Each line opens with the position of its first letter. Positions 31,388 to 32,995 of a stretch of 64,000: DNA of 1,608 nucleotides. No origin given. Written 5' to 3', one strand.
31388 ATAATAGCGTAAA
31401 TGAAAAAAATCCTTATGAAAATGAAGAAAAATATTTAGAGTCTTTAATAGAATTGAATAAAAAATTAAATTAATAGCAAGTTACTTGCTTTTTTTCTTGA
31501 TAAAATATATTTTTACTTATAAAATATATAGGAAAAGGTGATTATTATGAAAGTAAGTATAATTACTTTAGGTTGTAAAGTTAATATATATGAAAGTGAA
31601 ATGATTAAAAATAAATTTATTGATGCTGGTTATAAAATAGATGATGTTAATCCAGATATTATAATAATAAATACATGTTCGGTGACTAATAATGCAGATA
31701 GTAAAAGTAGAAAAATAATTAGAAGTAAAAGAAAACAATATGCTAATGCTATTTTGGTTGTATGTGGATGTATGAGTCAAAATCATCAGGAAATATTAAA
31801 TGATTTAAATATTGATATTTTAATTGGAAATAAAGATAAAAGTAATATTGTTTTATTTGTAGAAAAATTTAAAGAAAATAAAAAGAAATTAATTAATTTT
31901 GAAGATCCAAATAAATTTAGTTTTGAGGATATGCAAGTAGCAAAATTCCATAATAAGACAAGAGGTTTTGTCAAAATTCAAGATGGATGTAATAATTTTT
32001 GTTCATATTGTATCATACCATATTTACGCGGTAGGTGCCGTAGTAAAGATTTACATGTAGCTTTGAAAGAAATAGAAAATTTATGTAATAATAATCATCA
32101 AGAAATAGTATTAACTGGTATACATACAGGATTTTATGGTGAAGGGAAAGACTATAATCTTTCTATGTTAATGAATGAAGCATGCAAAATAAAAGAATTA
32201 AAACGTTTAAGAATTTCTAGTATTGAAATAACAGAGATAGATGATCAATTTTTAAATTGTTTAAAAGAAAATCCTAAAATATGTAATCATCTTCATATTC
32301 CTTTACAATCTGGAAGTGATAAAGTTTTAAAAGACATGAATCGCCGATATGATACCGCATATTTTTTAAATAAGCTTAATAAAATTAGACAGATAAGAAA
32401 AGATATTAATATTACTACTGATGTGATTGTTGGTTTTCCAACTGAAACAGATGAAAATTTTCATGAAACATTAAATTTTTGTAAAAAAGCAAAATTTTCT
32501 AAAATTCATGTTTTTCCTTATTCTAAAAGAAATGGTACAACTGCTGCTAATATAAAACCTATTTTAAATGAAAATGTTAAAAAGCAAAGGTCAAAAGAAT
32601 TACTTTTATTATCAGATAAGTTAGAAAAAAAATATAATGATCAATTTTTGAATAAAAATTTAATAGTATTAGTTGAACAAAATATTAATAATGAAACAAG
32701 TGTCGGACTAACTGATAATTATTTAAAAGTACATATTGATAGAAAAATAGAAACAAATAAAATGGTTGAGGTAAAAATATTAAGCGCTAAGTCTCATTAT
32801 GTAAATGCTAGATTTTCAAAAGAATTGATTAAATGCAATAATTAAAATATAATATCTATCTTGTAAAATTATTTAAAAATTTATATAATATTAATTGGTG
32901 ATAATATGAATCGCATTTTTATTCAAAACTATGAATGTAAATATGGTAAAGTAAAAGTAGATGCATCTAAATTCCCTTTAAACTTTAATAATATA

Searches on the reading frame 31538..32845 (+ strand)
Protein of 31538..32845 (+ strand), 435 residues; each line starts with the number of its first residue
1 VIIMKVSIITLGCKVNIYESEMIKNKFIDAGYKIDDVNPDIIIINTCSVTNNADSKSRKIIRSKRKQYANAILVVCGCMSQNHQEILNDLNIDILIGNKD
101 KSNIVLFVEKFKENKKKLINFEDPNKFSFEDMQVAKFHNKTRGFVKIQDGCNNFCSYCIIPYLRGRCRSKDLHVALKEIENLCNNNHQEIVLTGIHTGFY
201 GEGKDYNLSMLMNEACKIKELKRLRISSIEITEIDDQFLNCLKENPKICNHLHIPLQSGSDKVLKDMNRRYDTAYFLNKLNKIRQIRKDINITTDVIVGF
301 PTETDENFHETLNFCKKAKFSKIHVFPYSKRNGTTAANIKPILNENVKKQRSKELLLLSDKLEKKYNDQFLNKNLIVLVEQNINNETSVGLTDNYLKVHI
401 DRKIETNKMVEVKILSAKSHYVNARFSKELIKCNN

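Call 60: search_protein_families(library=ncbifam, proteins=[window:31538-32845:+], max_evalue=0.00001)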
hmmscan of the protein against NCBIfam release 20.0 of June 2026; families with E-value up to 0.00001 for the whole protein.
window:31538-32845:+ (435 aa): 12 families
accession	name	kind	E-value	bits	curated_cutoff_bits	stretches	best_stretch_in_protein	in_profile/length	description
TIGR01579.1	MiaB-like-C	equivalog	2.5e-132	442.1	357.05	1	8-414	1-416/416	tRNA (N(6)-L-threonylcarbamoyladenosine(37)-C(2))-methylthiotransferase MtaB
TIGR00089.1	TIGR00089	subfamily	3.1e-123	411.7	251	1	5-422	1-427/429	MiaB/RimO family radical SAM methylthiotransferase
TIGR01574.1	miaB-methiolase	equivalog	5.5e-88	295.9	355.3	1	7-424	3-434/437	tRNA (N6-isopentenyl adenosine(37)-C2)-methylthiotransferase MiaB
TIGR01125.1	TIGR01125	equivalog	1.3e-75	255.1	356.95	1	5-390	1-387/432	30S ribosomal protein S12 methylthiotransferase RimO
TIGR01578.1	MiaB-like-B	hypoth_equivalog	2.4e-72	244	314.7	1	5-424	1-418/421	tRNA (N(6)-L-threonylcarbamoyladenosine(37)-C(2))-methylthiotransferase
NF010916.0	PRK14336.1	equivalog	1.9e-51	175.1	606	1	143-425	126-411/418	tRNA (N6-isopentenyl adenosine(37)-C2)-methylthiotransferase MiaB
TIGR04014.1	B12_SAM_MJ_0865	equivalog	2.1e-22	79.5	360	1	33-325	33-343/434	methyl-coenzyme M reductase glutamine C-methyltransferase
TIGR04013.1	B12_SAM_MJ_1487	hypoth_equivalog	7e-19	67.9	251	1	33-346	37-363/382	TIGR04013 family B12-binding domain/radical SAM domain-containing protein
TIGR04072.2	rSAM_ladder_B12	equivalog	3.5e-12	45.7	360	1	48-329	76-358/443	lipid biosynthesis B12-binding/radical SAM protein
TIGR04479.1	bcpD_PhpK_rSAM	subfamily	2.2e-10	39.5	600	1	136-319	232-410/504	PhpK family radical SAM P-methyltransferase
TIGR01212.1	TIGR01212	equivalog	4.8e-08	32.5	180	1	237-336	124-223/302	tRNA modification radical SAM protein MnmL/YtqA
TIGR03471.1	HpnJ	equivalog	6.8e-07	28.5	577.6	1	149-326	204-373/472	hopanoid biosynthesis associated radical SAM protein HpnJ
